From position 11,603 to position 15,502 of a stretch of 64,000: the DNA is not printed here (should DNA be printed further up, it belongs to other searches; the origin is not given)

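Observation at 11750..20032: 2760-aa beta-propeller/Fn3 type-I surface protein with a Pro-rich cytoplasmic tail, in line with pyk and pab genes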

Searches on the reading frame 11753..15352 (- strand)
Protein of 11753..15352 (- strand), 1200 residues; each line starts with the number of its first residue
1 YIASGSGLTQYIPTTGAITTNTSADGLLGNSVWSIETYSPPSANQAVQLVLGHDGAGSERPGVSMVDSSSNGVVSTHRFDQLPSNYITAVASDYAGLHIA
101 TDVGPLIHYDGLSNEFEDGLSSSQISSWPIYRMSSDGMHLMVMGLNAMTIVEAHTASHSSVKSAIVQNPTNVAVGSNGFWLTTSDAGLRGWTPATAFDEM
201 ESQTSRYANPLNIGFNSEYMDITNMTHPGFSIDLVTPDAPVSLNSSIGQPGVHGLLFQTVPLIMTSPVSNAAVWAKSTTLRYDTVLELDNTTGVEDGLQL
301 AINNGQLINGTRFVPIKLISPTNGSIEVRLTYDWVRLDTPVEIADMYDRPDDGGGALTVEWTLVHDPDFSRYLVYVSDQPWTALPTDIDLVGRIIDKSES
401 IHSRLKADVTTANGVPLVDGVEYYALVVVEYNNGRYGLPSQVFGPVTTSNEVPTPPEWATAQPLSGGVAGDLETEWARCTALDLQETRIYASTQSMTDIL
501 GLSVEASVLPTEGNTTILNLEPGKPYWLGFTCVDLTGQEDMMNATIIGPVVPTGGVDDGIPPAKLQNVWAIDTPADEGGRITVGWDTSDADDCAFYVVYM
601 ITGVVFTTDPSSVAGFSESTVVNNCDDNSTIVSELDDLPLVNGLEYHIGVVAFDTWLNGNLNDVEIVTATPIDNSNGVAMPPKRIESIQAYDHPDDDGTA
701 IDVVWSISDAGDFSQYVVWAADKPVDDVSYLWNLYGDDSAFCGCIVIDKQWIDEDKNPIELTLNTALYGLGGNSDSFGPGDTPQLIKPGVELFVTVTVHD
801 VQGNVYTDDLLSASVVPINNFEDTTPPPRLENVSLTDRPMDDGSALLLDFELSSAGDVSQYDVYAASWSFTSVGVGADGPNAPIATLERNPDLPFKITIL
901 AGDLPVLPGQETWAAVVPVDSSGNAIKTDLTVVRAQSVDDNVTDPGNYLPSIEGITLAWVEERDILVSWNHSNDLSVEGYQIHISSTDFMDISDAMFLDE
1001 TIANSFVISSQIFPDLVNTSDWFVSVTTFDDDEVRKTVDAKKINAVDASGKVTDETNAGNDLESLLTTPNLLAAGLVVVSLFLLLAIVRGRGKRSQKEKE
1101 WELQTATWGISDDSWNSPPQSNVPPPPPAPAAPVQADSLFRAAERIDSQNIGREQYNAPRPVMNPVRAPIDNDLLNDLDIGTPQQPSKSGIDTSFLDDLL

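Call 61: search_solved_structures(query=A3, max_evalue=1)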
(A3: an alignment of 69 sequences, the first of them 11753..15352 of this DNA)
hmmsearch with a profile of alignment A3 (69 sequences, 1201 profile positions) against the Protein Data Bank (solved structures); distinct sequences matched with E-value up to 1: 1.
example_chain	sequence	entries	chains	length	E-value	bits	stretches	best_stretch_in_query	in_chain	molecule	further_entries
5e53_A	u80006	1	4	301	0.024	15.4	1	952-1031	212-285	Contactin-1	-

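Call 78: predict_structure(alignment_id=A7)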
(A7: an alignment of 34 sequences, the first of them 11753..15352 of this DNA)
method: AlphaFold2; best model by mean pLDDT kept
length: 1200 residues; sequences in the alignment: 34
mean_pLDDT: 72.4   pTM: 0.32
mean pLDDT of the five models: 72.4, 69.1, 68.2, 67.7, 67.4
residues with pLDDT >= 90: 234; 70-90: 540; 50-70: 192; < 50: 234
segments of 3 or more residues with pLDDT < 50: 56-59, 79-87, 102-117, 201-209, 226-229, 268-274, 288-291, 318-337, 675-682, 1048-1076, 1082-1194, 1196-1200
pLDDT, mean of each block of 10 residues (from residue 1): 83 80 80 78 70 61 79 66 40 60 41 45 78 75 87 69 81 73 71 68 40 64 51 66 67 58 51 48 52 63 68 54 39 43 86 79 80 92 80 88 86 87 92 84 86 86 82 88 86 87 90 87 90 86 90 78 91 81 92 90 85 90 89 87 91 89 91 52 69 83 79 80 80 80 77 63 86 65 87 86 71 86 85 88 88 84 93 89 89 89 87 93 89 90 69 88 88 83 91 89 89 84 90 82 69 28 39 48 44 37 38 34 32 31 35 32 33 39 35 41
secondary structure, 60 per line:
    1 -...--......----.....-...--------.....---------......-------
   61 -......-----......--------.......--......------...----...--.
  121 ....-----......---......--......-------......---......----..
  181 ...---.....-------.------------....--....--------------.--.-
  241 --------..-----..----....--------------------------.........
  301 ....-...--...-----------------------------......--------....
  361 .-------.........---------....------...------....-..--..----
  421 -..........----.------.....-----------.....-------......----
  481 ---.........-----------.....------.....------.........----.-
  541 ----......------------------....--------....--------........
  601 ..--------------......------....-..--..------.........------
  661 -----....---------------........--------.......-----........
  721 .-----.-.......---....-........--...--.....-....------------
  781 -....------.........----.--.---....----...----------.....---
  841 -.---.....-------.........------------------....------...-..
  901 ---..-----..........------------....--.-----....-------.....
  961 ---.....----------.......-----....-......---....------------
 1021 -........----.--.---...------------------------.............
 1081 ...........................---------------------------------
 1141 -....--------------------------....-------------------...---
elements in order (helices of 4 or more, strands of 3 or more residues): E2-4 E7-12 E17-21 E34-38 E48-53 E62-67 E73-78 E87-93 E96-101 E108-110 E115-117 E130-135 E139-144 E147-152 E160-165 E169-174 E179-183 E187-191 E212-215 E218-221 E262-265 H292-304 E306-308 E311-313 E343-348 E357-361 E369-377 H387-390 E397-399 E406-409 E422-431 E443-447 E459-463 E471-476 E484-492 E504-508 E515-519 E526-534 E545-550 E569-572 E581-584 E593-602 E617-622 E629-632 E646-654 E666-669 E685-692 E701-707 E713-721 H729-735 H739-742 E744-748 E759-763 E765-768 E782-785 E792-800 E812-815 E833-837 E846-850 E858-866 E885-888 E895-897 E911-920 E933-936 H945-948 E956-960 E964-968 E979-985 E996-1001 E1005-1008 E1022-1029 E1041-1043 H1068-1107 H1142-1145 H1172-1175

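Call 81: fold_search(model_id=the predicted structure, library=pdb)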
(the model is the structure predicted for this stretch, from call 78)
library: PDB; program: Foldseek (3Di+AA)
matches with E <= 10: 1812; with E <= 0.001: 304
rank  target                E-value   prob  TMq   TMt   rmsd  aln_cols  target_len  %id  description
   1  8q6t_I                5.4e-17  1.00  0.10  0.11  68.3       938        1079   11  Helical reconstruction of the relaxed thick filament from FIB milled left ventricular mouse myofibrils (released 2023-11-01)
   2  8ave_B                6.9e-17  1.00  0.10  0.16  29.1       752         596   11  Human leptin in complex with the human LEP-R ectodomain fused to a C-terminal trimeric isoleucine GCN4 zipper (2:2 mod (released 2023-04-05)
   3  8qy6_A                1.6e-16  1.00  0.11  0.17  24.3       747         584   10  Structure of interleukin 6 (gp130 P496L mutant). (released 2024-02-21)
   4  8qy5_A                1.9e-16  1.00  0.11  0.17  24.3       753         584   11  Structure of interleukin 6. (released 2024-02-21)
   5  8avb_B                2.7e-16  1.00  0.10  0.17  29.4       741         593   12  Cryo-EM structure for mouse leptin in complex with the mouse LEP-R ectodomain (1:2 mLEP:mLEPR model). (released 2023-04-05)
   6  9ba4_A                4.2e-16  1.00  0.11  0.13  29.0       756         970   10  Full-length cross-linked Contactin 2 (CNTN2) (released 2024-07-17)
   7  8g4l_am               8.0e-16  1.00  0.11  0.11  66.8      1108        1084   10  Cryo-EM structure of the human cardiac myosin filament (released 2023-11-01)
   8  8v2b_B                8.8e-16  1.00  0.11  0.17  25.2       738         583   10  Cryo-EM structure of mouse type II OSM receptor complex: model for full extracellular assembly (released 2024-11-20)
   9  8oe0_D                1.1e-15  1.00  0.10  0.17  24.3       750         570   12  Cryo-EM structure of a pre-dimerized murine IL-12 complete extracellular signaling complex (Class 2). (released 2024-02-07)
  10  3t1w                  6.5e-15  1.00  0.12  0.31  22.6       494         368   14  Structure of the four-domain fragment Fn7B89 of oncofetal fibronectin (released 2012-03-21)
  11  8x80_A                6.9e-15  1.00  0.10  0.14  30.1       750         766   12  Structure of leptin-LepR trimer with a small gap (released 2024-08-07)
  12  6tpw                  3.6e-14  1.00  0.10  0.24  22.9       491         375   14  Crystal structures of FNIII domain one through four of the human leucocyte common antigen-related protein ( LAR) (released 2020-05-13)
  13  1fnf                  6.9e-14  1.00  0.12  0.29  26.5       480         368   15  FRAGMENT OF HUMAN FIBRONECTIN ENCOMPASSING TYPE-III REPEATS 7 THROUGH 10 (released 1996-01-29)
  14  8k53_A                8.4e-14  1.00  0.11  0.15  33.8       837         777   11  Structure of the Dimeric Human CNTN2 Ig 1-6-FNIII 1-2 Domain in an Asymmetric State (released 2023-12-06)
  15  10ft_A                1.1e-13  1.00  0.09  0.16  29.2       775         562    9  Cryo-EM structure of receptor tyrosine kinase ROS1 in complex with NELL2 (released 2026-02-25)
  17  4yh7_A                3.2e-13  1.00  0.08  0.15  40.4       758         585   11  Crystal structure of PTPdelta ectodomain in complex with IL1RAPL1 (released 2015-05-06)
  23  4yfd_A                2.1e-11  1.00  0.09  0.19  28.9       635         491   12  Crystal structure PTP delta Ig1-Fn2 in complex with IL-1RAcP (released 2015-05-06)
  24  4yfg_A                4.2e-11  1.00  0.10  0.17  24.4       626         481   12  Crystal structure of PTP delta meA3/meB minus variant Ig1-Fn1 (released 2015-05-06)
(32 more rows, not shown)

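Call 82: search_protein_representatives(alignment_id=A8)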
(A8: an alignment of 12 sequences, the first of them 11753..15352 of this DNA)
Query: 12 sequences, 1200 profile positions. Proteins with E-value up to 0.001 (for the whole library): 518; up to 1e-10: 305; up to 1e-30: 123. The best 150 are listed.
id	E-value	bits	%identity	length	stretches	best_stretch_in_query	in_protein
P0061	0.0e+00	1890.8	-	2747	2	1-1200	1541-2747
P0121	0.0e+00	1583.8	-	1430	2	1-1200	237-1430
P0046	0.0e+00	1551.4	-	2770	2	1-1200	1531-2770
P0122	0.0e+00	1367.6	-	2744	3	2-1178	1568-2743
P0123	0.0e+00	1361.3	-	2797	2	1-1200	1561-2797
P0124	0.0e+00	1206.7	-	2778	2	1-1200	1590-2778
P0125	0.0e+00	1189.0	-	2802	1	2-1199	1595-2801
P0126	0.0e+00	1055.2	-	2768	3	2-1200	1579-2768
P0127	0.0e+00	1053.2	-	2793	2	2-1141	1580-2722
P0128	2.3e-297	1005.8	-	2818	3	1-1200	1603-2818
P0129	4.7e-297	1004.8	-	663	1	536-1200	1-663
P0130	3.0e-285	965.7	-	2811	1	1-1120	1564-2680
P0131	8.8e-251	851.5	-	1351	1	6-1200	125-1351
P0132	2.1e-237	807.2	-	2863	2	3-1200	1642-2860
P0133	7.3e-220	749.1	-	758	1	462-1200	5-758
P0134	3.7e-207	707.0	-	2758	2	1-1159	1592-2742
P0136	4.1e-179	614.2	-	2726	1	1-1129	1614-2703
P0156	1.1e-74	268.2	-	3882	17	415-709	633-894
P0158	4.5e-67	243.1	-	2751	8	399-729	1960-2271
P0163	2.3e-60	220.8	-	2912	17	556-721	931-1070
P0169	1.0e-57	212.0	-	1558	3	332-728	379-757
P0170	5.3e-57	209.7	-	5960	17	550-719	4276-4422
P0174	9.3e-55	202.3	-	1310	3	556-729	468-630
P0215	9.7e-38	145.9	-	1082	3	557-732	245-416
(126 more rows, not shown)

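Call 83: list_cluster_members(proteins=[P0125, P0128, P0130, P0132, P0134, P0136, P0156, P0158, P0170, P0163])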
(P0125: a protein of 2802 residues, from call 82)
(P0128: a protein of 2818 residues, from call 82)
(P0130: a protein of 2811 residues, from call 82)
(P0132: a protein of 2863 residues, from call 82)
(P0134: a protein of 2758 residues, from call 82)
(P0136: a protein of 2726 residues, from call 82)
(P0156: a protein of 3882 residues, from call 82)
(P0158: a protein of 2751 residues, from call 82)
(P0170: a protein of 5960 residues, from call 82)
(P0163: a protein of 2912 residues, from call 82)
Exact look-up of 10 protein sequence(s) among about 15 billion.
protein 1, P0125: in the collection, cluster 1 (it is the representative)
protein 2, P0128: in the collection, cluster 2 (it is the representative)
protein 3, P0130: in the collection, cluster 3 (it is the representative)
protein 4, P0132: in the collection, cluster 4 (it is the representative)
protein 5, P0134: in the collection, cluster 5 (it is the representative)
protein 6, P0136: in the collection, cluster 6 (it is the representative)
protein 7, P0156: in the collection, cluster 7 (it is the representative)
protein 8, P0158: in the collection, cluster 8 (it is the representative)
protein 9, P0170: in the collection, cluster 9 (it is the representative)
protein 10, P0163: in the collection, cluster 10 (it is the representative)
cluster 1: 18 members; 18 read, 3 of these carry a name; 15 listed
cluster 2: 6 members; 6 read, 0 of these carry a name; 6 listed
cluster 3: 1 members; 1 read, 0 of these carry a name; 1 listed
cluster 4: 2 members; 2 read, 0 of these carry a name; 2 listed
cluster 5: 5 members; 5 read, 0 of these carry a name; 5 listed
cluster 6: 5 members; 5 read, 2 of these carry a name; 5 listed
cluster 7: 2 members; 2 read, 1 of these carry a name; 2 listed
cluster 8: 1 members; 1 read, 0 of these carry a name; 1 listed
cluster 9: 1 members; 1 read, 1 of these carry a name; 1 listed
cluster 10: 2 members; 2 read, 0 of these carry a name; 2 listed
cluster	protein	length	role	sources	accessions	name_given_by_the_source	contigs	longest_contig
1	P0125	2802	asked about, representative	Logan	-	-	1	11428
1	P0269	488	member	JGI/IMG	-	hypothetical protein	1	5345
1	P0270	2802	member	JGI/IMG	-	hypothetical protein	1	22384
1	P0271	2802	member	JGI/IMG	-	hypothetical protein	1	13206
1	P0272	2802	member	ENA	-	-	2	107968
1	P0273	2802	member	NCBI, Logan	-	-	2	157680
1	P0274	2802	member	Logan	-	-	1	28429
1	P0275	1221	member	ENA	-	-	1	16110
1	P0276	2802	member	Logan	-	-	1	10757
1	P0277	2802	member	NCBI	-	-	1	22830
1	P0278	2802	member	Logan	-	-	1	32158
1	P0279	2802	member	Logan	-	-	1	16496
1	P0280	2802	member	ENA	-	-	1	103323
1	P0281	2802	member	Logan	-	-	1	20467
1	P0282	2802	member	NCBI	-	-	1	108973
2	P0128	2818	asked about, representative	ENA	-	-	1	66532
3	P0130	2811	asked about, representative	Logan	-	-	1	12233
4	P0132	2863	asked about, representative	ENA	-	-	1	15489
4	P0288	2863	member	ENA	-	-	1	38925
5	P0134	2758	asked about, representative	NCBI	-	-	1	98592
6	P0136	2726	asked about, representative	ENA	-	-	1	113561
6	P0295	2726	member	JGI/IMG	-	-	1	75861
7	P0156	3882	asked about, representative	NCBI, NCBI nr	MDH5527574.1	MAG: hypothetical protein OEY97_09740 [Nitrospirota bacterium] | hypothetical protein [Nitrospirota bacterium]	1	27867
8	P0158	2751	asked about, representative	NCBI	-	-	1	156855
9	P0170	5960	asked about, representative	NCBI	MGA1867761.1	MAG: Ig-like domain-containing protein [bacterium]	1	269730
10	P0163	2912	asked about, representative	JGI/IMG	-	-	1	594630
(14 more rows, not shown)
